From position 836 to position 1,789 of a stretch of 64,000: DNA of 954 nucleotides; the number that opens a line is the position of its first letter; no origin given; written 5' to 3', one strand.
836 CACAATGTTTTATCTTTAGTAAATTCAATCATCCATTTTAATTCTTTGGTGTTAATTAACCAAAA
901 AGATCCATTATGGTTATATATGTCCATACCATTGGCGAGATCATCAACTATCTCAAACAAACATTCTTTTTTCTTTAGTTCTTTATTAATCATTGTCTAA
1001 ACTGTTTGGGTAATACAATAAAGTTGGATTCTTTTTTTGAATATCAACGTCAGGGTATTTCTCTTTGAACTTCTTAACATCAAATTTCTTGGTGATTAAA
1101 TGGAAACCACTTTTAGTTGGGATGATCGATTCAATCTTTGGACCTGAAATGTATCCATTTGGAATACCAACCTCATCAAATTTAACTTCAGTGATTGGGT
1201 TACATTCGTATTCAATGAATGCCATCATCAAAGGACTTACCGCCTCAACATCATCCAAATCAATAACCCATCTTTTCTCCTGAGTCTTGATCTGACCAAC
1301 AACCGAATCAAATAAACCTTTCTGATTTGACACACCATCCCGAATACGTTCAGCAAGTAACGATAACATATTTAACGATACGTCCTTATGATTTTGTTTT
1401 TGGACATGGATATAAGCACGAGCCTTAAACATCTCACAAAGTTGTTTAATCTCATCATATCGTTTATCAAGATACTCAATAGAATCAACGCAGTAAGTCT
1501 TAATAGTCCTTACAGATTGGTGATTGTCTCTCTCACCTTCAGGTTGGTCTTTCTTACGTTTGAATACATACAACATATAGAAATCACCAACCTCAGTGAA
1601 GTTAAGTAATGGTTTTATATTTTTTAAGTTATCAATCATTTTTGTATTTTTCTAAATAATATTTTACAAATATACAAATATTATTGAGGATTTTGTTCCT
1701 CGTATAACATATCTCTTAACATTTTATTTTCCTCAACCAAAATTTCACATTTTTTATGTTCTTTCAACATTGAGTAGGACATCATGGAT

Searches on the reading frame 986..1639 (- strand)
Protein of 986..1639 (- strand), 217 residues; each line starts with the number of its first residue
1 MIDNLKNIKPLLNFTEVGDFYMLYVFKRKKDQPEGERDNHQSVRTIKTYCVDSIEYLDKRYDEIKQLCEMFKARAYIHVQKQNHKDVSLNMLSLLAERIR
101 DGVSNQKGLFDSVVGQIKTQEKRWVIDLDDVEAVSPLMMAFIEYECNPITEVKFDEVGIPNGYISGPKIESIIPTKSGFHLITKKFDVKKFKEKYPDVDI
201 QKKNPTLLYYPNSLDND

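Call 57: search_protein_families(library=pfam, alignment_id=A3, max_evalue=0.0001)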
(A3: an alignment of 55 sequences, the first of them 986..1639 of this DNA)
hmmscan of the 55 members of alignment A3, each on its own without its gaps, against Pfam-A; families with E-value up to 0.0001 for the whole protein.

A. member 1, window:986-1639:- (217 aa): 0 families

B. families by the number of members that match (of 55 scanned): 28 families (the first 25 are shown)
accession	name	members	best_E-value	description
PF00149.33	Metallophos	2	1.9e-13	Calcineurin-like phosphoesterase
PF06067.16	DUF932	1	4e-29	Domain of unknown function (DUF932)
PF02643.20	DUF192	1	1.7e-22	Uncharacterized ACR, COG1430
PF18143.6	HAD_SAK_2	1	4.4e-22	HAD domain in Swiss Army Knife RNA repair proteins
PF00226.36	DnaJ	1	1.6e-21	DnaJ domain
PF00293.34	NUDIX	1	1.9e-21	NUDIX domain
PF02086.21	MethyltransfD12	1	4.5e-21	D12 class N6 adenine-specific DNA methyltransferase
PF01556.23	DnaJ_C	1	1.4e-19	DnaJ C terminal domain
PF00085.26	Thioredoxin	1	1.8e-19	Thioredoxin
PF01743.26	PolyA_pol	1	4.7e-17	Poly A polymerase head domain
PF04542.20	Sigma70_r2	1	6.5e-16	Sigma-70 region 2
PF01145.31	Band_7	1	9.4e-16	SPFH domain / Band 7 family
PF04545.22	Sigma70_r4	1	2.7e-15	Sigma-70, region 4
PF09414.15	RNA_ligase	1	4.2e-15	RNA ligase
PF21189.3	PHA02142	1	3.6e-14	PHA02142 OB-fold domain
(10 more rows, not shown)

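Call 58: search_protein_families(library=phrogs, alignment_id=A3, max_evalue=0.000001)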
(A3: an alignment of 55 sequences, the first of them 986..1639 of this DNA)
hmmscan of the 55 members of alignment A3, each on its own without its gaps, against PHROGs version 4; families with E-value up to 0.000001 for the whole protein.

A. member 1, window:986-1639:- (217 aa): 1 family
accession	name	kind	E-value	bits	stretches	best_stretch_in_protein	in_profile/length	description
phrog_14949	-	unknown function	3.6e-29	103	1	1-212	4-238/240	-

B. families by the number of members that match (of 55 scanned): 44 families (the first 25 are shown)
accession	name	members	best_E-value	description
phrog_24229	-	1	2.9e-58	tRNA nucleotidyltransferase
phrog_14336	-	1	3.1e-57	-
phrog_968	-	1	8.6e-57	RNA ligase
phrog_351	-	1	3.4e-53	RNA polymerase sigma factor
phrog_200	-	1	1.1e-47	lipoprotein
phrog_547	-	1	2.7e-45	phosphoesterase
phrog_56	-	1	7e-43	DNA methyltransferase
phrog_47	-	1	1.3e-42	DNA primase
phrog_2244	-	1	1.9e-40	tRNA nucleotidyltransferase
phrog_2071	-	1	5.5e-37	ATPase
phrog_12094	-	1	4.3e-34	-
phrog_14949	-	1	3.6e-29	-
phrog_100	-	1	1.5e-26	SbcD-like subunit of palindrome specific endonuclease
phrog_314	-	1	2e-25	homing endonuclease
phrog_4417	-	1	5e-25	-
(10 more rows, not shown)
